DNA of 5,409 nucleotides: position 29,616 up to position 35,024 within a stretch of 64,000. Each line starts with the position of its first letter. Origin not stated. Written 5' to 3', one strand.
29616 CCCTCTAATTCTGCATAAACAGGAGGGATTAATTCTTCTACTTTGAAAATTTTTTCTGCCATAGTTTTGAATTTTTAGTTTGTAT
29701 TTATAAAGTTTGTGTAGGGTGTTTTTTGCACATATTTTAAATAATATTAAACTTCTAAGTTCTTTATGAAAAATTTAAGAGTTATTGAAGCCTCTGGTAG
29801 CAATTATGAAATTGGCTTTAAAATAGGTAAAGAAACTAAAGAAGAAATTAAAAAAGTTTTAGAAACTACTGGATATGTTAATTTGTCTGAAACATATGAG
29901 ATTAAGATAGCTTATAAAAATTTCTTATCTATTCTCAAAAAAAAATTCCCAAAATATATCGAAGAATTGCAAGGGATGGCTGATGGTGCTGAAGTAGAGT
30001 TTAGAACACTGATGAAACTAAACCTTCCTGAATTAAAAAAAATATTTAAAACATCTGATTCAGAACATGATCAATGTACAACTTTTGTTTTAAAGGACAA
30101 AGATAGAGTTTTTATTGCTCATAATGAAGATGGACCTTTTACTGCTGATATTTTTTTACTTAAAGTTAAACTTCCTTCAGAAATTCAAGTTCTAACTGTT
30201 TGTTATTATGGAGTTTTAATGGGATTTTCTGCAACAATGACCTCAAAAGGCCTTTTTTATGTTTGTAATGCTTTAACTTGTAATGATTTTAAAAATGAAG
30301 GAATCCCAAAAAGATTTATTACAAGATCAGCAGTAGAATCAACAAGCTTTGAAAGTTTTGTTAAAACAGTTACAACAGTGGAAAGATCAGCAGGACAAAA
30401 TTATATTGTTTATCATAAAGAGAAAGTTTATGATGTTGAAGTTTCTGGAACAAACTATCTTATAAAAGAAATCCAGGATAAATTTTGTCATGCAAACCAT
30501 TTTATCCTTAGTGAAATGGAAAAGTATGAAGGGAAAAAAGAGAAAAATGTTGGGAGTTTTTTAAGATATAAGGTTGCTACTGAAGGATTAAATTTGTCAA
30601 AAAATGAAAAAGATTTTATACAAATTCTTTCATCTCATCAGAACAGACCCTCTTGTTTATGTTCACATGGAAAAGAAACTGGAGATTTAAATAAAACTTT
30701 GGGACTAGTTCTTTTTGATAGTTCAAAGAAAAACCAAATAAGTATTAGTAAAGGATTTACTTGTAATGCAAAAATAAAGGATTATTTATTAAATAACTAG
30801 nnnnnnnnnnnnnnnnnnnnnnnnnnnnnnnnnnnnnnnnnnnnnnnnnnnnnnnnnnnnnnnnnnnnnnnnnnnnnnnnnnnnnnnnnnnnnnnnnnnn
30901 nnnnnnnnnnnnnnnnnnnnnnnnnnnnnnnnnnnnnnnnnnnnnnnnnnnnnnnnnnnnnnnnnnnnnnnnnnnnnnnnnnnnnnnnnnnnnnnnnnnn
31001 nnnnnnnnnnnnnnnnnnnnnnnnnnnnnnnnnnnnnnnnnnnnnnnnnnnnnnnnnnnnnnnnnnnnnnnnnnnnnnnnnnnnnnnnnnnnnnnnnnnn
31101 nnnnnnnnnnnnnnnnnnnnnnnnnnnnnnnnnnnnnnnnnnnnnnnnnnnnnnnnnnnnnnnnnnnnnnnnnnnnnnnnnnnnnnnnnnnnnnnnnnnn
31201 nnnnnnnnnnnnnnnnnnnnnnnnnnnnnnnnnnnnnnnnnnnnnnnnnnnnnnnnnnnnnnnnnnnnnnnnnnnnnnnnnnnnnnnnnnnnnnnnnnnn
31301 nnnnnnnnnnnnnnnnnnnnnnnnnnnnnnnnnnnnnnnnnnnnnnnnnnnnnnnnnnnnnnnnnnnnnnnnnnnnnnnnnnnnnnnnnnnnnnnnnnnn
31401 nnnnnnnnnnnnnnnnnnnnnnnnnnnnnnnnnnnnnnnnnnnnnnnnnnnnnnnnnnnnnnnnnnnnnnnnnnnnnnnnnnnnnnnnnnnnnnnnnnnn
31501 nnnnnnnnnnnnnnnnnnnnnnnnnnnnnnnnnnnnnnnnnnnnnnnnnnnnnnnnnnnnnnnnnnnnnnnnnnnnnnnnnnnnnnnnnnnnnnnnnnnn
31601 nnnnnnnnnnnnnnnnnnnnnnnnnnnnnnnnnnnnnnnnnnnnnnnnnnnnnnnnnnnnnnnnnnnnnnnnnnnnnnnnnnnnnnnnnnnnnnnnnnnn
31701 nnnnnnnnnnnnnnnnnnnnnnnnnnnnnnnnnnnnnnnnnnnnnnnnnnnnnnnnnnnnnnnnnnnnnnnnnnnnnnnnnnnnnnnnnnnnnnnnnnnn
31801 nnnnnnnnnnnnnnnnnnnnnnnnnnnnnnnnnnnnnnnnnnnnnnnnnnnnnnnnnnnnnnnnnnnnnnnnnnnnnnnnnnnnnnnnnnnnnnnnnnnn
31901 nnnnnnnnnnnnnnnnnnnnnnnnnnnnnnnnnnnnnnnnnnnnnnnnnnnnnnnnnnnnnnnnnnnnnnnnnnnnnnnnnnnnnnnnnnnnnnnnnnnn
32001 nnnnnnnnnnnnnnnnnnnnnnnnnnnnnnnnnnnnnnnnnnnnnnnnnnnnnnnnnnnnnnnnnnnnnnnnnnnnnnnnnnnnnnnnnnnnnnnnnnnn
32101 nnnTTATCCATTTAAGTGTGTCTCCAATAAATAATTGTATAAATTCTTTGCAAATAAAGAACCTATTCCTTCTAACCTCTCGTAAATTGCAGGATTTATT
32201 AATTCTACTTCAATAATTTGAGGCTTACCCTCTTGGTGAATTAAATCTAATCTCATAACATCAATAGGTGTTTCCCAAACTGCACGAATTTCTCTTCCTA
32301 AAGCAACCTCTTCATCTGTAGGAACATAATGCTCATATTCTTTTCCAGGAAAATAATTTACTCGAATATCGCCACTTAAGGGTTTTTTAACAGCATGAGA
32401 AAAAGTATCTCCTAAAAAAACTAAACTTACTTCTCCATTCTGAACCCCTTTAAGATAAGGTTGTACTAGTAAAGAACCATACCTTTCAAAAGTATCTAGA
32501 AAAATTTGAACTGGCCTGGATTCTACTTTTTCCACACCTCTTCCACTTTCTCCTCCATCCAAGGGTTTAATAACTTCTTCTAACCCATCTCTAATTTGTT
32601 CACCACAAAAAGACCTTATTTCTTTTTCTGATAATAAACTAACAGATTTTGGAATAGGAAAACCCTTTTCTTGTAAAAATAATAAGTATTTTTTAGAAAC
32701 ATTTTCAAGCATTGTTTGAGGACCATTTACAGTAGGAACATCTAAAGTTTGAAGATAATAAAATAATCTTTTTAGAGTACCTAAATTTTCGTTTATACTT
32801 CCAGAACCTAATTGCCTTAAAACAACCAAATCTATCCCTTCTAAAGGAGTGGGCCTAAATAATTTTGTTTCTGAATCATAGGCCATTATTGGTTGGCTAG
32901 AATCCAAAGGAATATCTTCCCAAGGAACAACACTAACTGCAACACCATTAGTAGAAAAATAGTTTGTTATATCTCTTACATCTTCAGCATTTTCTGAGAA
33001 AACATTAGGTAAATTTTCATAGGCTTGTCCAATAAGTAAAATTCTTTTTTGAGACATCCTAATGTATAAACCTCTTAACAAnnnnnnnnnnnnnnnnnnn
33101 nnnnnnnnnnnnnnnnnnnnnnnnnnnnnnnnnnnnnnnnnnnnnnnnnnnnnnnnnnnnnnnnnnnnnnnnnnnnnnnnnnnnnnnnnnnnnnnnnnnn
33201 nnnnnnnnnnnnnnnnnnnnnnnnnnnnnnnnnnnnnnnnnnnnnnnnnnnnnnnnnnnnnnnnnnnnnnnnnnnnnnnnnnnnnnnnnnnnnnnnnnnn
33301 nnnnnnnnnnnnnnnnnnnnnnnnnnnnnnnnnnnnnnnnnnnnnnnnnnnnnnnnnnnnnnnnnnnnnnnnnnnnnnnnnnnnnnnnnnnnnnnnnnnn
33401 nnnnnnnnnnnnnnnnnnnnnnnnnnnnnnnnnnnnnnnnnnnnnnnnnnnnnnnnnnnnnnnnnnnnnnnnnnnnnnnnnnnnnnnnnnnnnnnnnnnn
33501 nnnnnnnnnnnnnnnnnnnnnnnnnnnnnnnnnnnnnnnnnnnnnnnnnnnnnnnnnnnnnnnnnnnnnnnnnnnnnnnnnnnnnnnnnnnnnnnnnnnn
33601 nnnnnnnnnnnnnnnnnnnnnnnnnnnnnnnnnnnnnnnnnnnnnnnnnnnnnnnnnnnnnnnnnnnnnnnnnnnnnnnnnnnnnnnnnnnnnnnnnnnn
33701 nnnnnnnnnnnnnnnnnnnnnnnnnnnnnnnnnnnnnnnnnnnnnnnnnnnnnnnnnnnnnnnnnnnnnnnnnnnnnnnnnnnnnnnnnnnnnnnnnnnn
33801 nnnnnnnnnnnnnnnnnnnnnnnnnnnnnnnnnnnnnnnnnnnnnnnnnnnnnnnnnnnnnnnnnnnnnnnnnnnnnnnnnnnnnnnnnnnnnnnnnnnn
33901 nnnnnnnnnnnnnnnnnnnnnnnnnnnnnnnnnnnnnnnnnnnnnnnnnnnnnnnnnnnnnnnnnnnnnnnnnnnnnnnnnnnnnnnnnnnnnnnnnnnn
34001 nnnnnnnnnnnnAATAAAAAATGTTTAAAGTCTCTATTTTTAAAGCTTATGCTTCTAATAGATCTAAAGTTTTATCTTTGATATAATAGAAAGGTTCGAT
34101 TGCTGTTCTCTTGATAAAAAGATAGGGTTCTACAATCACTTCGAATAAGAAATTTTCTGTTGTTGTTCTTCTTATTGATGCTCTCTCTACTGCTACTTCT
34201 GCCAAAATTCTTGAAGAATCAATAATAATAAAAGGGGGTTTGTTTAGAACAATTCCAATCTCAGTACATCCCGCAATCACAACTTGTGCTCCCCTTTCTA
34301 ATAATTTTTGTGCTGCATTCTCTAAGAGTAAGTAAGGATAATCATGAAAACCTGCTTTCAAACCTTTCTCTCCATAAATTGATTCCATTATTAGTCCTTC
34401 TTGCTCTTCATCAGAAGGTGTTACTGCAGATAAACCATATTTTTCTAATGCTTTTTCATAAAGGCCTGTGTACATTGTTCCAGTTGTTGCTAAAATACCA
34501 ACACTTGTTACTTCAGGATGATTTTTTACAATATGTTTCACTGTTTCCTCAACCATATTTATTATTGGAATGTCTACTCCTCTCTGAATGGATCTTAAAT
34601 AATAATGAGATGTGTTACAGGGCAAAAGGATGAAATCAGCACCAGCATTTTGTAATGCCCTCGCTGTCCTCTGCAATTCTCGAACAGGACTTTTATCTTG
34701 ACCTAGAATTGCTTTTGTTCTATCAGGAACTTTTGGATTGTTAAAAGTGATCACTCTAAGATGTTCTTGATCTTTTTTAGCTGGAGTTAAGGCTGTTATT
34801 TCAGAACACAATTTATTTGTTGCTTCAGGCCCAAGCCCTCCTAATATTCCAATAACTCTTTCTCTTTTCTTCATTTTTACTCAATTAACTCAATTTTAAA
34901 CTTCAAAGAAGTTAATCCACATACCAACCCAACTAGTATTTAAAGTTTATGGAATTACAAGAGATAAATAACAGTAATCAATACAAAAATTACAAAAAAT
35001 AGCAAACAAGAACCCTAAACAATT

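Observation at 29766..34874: Racemase plus three different ATP-grasp ligases plus C45 hydrolase: candidate D-amino-acid peptide biosynthesis system in a reduced archaeon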

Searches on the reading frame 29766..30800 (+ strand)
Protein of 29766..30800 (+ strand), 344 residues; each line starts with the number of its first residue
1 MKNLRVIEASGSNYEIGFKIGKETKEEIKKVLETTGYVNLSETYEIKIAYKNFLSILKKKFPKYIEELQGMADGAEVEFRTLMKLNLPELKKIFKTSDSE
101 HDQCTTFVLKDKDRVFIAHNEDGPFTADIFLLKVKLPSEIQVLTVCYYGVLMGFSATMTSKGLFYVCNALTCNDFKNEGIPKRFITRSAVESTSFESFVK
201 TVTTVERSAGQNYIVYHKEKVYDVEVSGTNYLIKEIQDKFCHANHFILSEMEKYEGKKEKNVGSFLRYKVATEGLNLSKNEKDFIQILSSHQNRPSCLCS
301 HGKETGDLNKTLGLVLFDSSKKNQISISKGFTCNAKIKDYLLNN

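Call 3: search_protein_families(library=pfam, proteins=[window:29766-30800:+], max_evalue=0.01)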
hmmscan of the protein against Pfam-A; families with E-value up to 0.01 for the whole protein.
window:29766-30800:+ (344 aa): 1 family
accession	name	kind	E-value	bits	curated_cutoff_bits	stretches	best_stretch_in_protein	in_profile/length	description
PF03417.21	AAT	-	7.3e-19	68.8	23.2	1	111-322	3-214/225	Acyl-coenzyme A:6-aminopenicillanic acid acyl-transferase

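Call 4: search_protein_families(library=ncbifam, proteins=[window:29766-30800:+], max_evalue=0.01)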
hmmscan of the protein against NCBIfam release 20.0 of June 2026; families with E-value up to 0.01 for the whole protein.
window:29766-30800:+ (344 aa): 1 family
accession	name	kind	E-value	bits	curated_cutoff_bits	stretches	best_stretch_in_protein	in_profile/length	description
NF040521.1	C45_proenzyme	subfamily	8.3e-49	166.6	85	1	10-321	1-310/313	C45 family autoproteolytic acyltransferase/hydrolase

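Call 41: search_solved_structures(query=window:29766-30800:+, max_evalue=0.01, show_alignments=1)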
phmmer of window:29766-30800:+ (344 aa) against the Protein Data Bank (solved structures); distinct sequences matched with E-value up to 0.01: 2.
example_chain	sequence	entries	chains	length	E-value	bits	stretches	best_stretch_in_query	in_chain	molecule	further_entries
2x1d_A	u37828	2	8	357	4.4e-12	49.3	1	9-323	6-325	ACYL-COENZYME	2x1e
2x1c_A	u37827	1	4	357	5.6e-11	45.7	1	9-323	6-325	ACYL-COENZYME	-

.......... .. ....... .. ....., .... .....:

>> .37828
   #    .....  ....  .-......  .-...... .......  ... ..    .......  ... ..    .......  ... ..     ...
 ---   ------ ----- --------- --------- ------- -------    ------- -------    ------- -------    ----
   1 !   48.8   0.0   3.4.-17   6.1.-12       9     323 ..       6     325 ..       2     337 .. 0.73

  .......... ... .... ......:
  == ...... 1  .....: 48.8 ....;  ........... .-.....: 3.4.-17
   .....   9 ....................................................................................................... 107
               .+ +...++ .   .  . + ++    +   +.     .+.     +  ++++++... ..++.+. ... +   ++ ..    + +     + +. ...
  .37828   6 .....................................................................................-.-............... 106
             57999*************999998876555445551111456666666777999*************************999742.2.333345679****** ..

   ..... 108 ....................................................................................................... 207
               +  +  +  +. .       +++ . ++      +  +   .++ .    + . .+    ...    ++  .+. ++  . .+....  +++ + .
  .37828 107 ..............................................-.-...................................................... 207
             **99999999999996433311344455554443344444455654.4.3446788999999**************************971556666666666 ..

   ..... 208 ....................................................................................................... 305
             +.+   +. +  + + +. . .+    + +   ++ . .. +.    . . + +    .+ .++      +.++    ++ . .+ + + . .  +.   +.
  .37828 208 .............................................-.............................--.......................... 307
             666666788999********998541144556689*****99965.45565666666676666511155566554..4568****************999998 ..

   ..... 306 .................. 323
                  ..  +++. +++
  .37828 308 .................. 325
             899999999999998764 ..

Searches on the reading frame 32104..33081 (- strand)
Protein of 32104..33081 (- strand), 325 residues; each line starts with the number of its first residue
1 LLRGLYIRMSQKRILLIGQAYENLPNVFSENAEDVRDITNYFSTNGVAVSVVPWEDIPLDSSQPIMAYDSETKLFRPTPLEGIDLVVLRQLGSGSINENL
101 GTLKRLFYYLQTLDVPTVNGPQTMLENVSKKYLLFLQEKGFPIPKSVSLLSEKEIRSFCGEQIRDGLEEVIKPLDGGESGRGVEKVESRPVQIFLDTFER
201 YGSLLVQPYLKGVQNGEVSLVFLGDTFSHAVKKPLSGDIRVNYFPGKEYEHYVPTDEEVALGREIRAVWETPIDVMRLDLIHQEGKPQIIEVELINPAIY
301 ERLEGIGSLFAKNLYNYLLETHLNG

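Call 3: search_protein_families(library=pfam, proteins=[window:32104-33081:-], max_evalue=0.01)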
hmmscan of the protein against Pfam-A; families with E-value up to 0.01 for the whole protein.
window:32104-33081:- (325 aa): 1 family
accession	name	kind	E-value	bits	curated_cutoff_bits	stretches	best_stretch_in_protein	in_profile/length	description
PF02955.21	GSH-S_ATP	-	8.6e-07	29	23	1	147-283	16-154/175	Prokaryotic glutathione synthetase, ATP-grasp domain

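Call 4: search_protein_families(library=ncbifam, proteins=[window:32104-33081:-], max_evalue=0.01)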
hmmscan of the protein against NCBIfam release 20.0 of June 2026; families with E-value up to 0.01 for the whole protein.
window:32104-33081:- (325 aa): 5 families
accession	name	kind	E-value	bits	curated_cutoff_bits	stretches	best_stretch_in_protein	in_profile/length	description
NF058666.1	D_CycloSer_DcsG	equivalog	1.3e-12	47.4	360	1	126-300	88-278/298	D-cycloserine synthetase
TIGR00768.1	rimK_fam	subfamily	2.3e-09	37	143.4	1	35-292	13-251/276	RimK family alpha-L-glutamate ligase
NF009110.0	PRK12458.1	subfamily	1.4e-08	34.1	408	1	110-266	116-277/349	glutathione synthetase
TIGR04356.1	grasp_GAK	hypoth_equivalog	0.0018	17.4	300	1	66-293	37-259/287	GAK system ATP-grasp enzyme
NF007764.0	PRK10446.1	equivalog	0.0075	15.6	331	1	170-294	139-263/300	30S ribosomal protein S6--L-glutamate ligase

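Call 6: search_solved_structures(query=window:32104-33081:-, max_evalue=1)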
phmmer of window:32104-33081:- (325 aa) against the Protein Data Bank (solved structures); distinct sequences matched with E-value up to 1: 3.
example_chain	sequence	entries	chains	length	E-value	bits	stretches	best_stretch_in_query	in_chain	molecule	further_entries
6jil_A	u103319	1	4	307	2.2e-06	30.2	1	128-309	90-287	Cycloserine biosynthesis protein DcsG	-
5zct_A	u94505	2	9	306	9.6e-05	24.9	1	166-298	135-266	Ribosomal protein S6--L-glutamate ligase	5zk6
4iwx_A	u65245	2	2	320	0.00011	24.7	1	166-298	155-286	Ribosomal protein S6 modification protein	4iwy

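Call 23: find_homologous_proteins(query=window:32104-33081:-, max_evalue=0.00001)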
Query window:32104-33081:- (325 aa): 27 proteins with E <= 0.00001 among 1823 candidates.
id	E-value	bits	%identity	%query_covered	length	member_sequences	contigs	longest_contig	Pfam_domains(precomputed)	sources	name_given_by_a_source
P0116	1.3e-201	687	100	95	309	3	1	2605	PF02955.22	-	-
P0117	5.6e-17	80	31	68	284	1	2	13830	PF27100.1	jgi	-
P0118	2.7e-15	74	29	85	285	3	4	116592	PF02955.22,PF27100.1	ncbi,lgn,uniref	ncbi:RimK family alpha-L-glutamate ligase [Neisseria dentiae]|uniref:ATP-grasp domain-containing pro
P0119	3.1e-15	74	34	56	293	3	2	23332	PF02955.22,PF27100.1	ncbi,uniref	ncbi:RimK family alpha-L-glutamate ligase [Neisseria sp.]|uniref:ATP-grasp domain-containing protein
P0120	3.2e-15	74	28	84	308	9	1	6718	PF02955.22,PF27100.1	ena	-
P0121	3.4e-15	74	29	89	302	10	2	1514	PF27100.1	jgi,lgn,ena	jgi:glutathione synthase/RimK-type ligase-like ATP-grasp enzyme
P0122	1.2e-14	72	33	63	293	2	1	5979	PF02955.22,PF27100.1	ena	-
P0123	2.5e-12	65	34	62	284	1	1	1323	PF27100.1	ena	-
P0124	8.1e-12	63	33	63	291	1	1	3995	PF27100.1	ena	-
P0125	1.3e-11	62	30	63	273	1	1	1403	PF02955.22,PF27100.1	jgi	jgi:glutathione synthase/RimK-type ligase-like ATP-grasp enzyme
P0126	1.9e-11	62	31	58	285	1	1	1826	PF27100.1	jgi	jgi:glutathione synthase/RimK-type ligase-like ATP-grasp enzyme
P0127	3.3e-11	61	30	56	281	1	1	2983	PF27100.1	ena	-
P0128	1.8e-10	59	29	91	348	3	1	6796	PF27100.1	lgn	-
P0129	5.3e-10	57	33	56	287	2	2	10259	PF27100.1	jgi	jgi:hypothetical protein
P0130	8.2e-10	56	38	34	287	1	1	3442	PF27100.1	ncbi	-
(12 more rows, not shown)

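Call 80: predict_structure(alignment_id=A2)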
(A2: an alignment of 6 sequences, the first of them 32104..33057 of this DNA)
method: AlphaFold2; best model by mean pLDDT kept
length: 317 residues; sequences in the alignment: 6
mean_pLDDT: 80.8   pTM: 0.81
mean pLDDT of the five models: 80.8, 79.8, 78.8, 78.0, 78.0
residues with pLDDT >= 90: 91; 70-90: 163; 50-70: 49; < 50: 14
segments of 3 or more residues with pLDDT < 50: 15-19, 21-23, 83-88
pLDDT, mean of each block of 10 residues (from residue 1): 84 50 65 90 83 83 84 87 52 81 88 89 92 94 94 69 79 72 88 91 83 81 68 59 87 94 91 90 81 68 87 81
secondary structure, 60 per line:
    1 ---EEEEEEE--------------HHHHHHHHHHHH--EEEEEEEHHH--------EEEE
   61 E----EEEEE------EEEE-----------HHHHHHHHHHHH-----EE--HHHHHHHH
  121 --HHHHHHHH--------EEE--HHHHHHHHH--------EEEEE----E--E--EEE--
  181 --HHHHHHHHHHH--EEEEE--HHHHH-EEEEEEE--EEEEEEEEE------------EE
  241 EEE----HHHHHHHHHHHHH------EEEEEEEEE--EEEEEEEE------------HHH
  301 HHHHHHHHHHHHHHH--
elements in order: E4-10 H25-36 E39-45 E57-61 E66-70 E77-80 H92-103 H113-120 H123-130 E139-141 H144-152 E161-165 E176-178 H183-193 E196-200 H203-207 E209-215 E218-226 E239-243 H248-260 E267-275 E278-285 H298-315

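Call 82: fold_search(model_id=the predicted structure, library=pdb)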
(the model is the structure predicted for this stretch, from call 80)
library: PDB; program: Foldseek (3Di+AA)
matches with E <= 10: 1214; with E <= 0.001: 474
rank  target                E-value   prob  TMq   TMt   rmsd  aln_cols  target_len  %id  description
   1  6jil_A                4.0e-17  1.00  0.67  0.70   4.8       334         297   18  Crystal structure of D-cycloserine synthetase DcsG (released 2019-12-18)
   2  6jil_B                1.5e-16  1.00  0.66  0.69   5.0       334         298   18  Crystal structure of D-cycloserine synthetase DcsG (released 2019-12-18)
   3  1gsa                  5.7e-16  1.00  0.69  0.69   5.4       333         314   14  STRUCTURE OF GLUTATHIONE SYNTHETASE COMPLEXED WITH ADP AND GLUTATHIONE (released 1996-06-20)
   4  5zct_A                1.1e-15  1.00  0.67  0.72   5.3       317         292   17  The crystal structure of the poly-alpha-L-glutamate peptides synthetase RimK at 2.05 angstrom resolution. (released 2018-07-25)
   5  3vpb_B                7.4e-15  1.00  0.68  0.76   4.6       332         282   14  ArgX from Sulfolobus tokodaii complexed with LysW/Glu/ADP/Mg/Zn/Sulfate (released 2013-02-27)
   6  3vpb_A                7.4e-15  1.00  0.68  0.76   4.5       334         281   15  ArgX from Sulfolobus tokodaii complexed with LysW/Glu/ADP/Mg/Zn/Sulfate (released 2013-02-27)
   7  7dro_A                9.3e-15  1.00  0.61  0.65   6.7       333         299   17  Structure of ATP-grasp ligase PsnB complexed with minimal precursor (released 2021-09-08)
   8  5zk6                  1.0e-14  1.00  0.71  0.76   4.5       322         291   15  Crystal structure of RimK complexed with RpsF (released 2019-03-27)
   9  4iwx                  1.0e-14  1.00  0.66  0.71   5.1       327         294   16  Rimk structure at 2.85A (released 2013-05-08)
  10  5zct_C                1.6e-14  1.00  0.66  0.71   4.9       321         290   16  The crystal structure of the poly-alpha-L-glutamate peptides synthetase RimK at 2.05 angstrom resolution. (released 2018-07-25)
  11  5k2m_A                1.7e-14  1.00  0.64  0.74   4.6       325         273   17  Bifunctional LysX/ArgX from Thermococcus kodakarensis with LysW-gamma-AAA (released 2016-09-07)
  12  1glv                  2.6e-14  1.00  0.65  0.69   5.6       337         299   13  THREE-DIMENSIONAL STRUCTURE OF THE GLUTATHIONE SYNTHETASE FROM ESCHERICHIA COLI B AT 2.0 ANGSTROMS RESOLUTION (released 1994-01-31)
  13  5k2m_D                2.7e-14  1.00  0.61  0.71   5.2       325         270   16  Bifunctional LysX/ArgX from Thermococcus kodakarensis with LysW-gamma-AAA (released 2016-09-07)
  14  3vpc_C                3.4e-14  1.00  0.66  0.75   4.6       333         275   14  ArgX from Sulfolobus tokodaii complexed with ADP (released 2013-02-27)
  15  7dro_B                4.6e-14  1.00  0.58  0.61   6.8       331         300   17  Structure of ATP-grasp ligase PsnB complexed with minimal precursor (released 2021-09-08)
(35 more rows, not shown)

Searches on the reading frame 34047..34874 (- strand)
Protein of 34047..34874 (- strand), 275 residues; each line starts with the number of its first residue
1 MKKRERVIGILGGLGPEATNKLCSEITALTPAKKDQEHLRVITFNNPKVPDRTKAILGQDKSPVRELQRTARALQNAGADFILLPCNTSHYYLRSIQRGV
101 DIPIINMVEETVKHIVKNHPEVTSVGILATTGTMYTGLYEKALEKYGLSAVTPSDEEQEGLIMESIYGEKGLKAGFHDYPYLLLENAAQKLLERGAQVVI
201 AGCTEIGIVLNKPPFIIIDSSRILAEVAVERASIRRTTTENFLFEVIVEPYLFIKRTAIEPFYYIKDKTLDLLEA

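Call 3: search_protein_families(library=pfam, proteins=[window:34047-34874:-], max_evalue=0.01)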
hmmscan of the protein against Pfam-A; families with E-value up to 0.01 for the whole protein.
window:34047-34874:- (275 aa): 1 family
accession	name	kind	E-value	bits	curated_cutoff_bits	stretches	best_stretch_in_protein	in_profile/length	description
PF01177.27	Asp_Glu_race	-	1.1e-41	143.5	31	1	11-225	1-208/211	Asp/Glu/Hydantoin racemase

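Call 4: search_protein_families(library=ncbifam, proteins=[window:34047-34874:-], max_evalue=0.01)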
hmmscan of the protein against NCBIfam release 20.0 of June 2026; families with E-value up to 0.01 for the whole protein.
window:34047-34874:- (275 aa): 6 families
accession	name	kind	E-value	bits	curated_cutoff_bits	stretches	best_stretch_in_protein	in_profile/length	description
NF052483.1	racemase_CuyB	equivalog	6.2e-68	229.1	190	1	8-231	1-224/225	cysteate racemase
TIGR00035.1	asp_race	subfamily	3.2e-64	216.7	93.1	1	5-233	2-228/236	amino acid racemase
NF007569.0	PRK10200.1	equivalog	5.7e-15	55.7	417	1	67-230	64-226/230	aspartate/glutamate racemase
TIGR00067.1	glut_race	equivalog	6.9e-08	32.2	146.65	1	76-205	59-182/251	glutamate racemase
NF002035.0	PRK00865.1-3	equivalog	2.9e-05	23.8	328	1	73-146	60-133/267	glutamate racemase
NF007788.0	PRK10481.1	equivalog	0.0055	16.5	198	0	65-105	169-210/225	hypothetical protein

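Call 7: search_solved_structures(query=window:34047-34874:-, max_evalue=0.001)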
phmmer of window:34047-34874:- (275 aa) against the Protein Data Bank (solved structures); distinct sequences matched with E-value up to 0.001: 19.
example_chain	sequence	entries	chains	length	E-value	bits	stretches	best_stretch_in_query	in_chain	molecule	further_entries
1jfl_A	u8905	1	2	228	2.7e-59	204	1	6-232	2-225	ASPARTATE RACEMASE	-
2dx7_A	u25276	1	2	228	4.9e-58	199.8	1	6-232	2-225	aspartate racemase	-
3s7z_A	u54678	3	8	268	7.8e-38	133.6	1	6-212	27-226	Putative aspartate racemase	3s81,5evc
5b19_A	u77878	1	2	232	4.7e-26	95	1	6-237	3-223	Aspartate racemase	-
1iu9_A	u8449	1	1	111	1.4e-18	70.5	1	107-213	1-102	aspartate racemase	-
9lyd_Q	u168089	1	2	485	1.5e-17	67.2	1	106-212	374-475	G-protein coupled receptor 3,Aspartate racemase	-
2zsk_A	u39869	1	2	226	4.9e-17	65.5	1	7-231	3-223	226aa long hypothetical aspartate racemase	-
5wxx_A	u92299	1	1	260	7.3e-17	64.9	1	1-222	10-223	McyF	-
5xnk_A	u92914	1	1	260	1.7e-15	60.5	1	1-222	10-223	McyF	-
3ojc_A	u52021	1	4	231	4e-15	59.2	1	6-229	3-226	Putative aspartate/glutamate racemase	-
5wxy_A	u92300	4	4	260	4.1e-14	55.9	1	1-222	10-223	McyF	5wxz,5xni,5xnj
5hqt_A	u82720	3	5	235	7.3e-12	48.5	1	67-229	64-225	aspartate/glutamate racemase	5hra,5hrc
5ell_A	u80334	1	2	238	7.4e-12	48.5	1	67-229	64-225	Asp/Glu_racemase family protein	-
5elm_A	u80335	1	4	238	1.9e-10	43.9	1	67-229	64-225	Asp/Glu_racemase family protein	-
1b73_A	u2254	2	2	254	4.5e-08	36.1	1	65-150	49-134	GLUTAMATE RACEMASE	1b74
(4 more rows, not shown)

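Call 42: search_solved_structures(query=window:34047-34874:-, max_evalue=1e-30, show_alignments=1)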
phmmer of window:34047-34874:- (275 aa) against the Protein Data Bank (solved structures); distinct sequences matched with E-value up to 1e-30: 3.
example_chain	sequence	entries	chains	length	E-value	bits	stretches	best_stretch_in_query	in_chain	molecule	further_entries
1jfl_A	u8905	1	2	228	2.7e-59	204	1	6-232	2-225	ASPARTATE RACEMASE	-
2dx7_A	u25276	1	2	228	4.9e-58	199.8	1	6-232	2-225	aspartate racemase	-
3s7z_A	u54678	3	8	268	7.8e-38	133.6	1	6-212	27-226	Putative aspartate racemase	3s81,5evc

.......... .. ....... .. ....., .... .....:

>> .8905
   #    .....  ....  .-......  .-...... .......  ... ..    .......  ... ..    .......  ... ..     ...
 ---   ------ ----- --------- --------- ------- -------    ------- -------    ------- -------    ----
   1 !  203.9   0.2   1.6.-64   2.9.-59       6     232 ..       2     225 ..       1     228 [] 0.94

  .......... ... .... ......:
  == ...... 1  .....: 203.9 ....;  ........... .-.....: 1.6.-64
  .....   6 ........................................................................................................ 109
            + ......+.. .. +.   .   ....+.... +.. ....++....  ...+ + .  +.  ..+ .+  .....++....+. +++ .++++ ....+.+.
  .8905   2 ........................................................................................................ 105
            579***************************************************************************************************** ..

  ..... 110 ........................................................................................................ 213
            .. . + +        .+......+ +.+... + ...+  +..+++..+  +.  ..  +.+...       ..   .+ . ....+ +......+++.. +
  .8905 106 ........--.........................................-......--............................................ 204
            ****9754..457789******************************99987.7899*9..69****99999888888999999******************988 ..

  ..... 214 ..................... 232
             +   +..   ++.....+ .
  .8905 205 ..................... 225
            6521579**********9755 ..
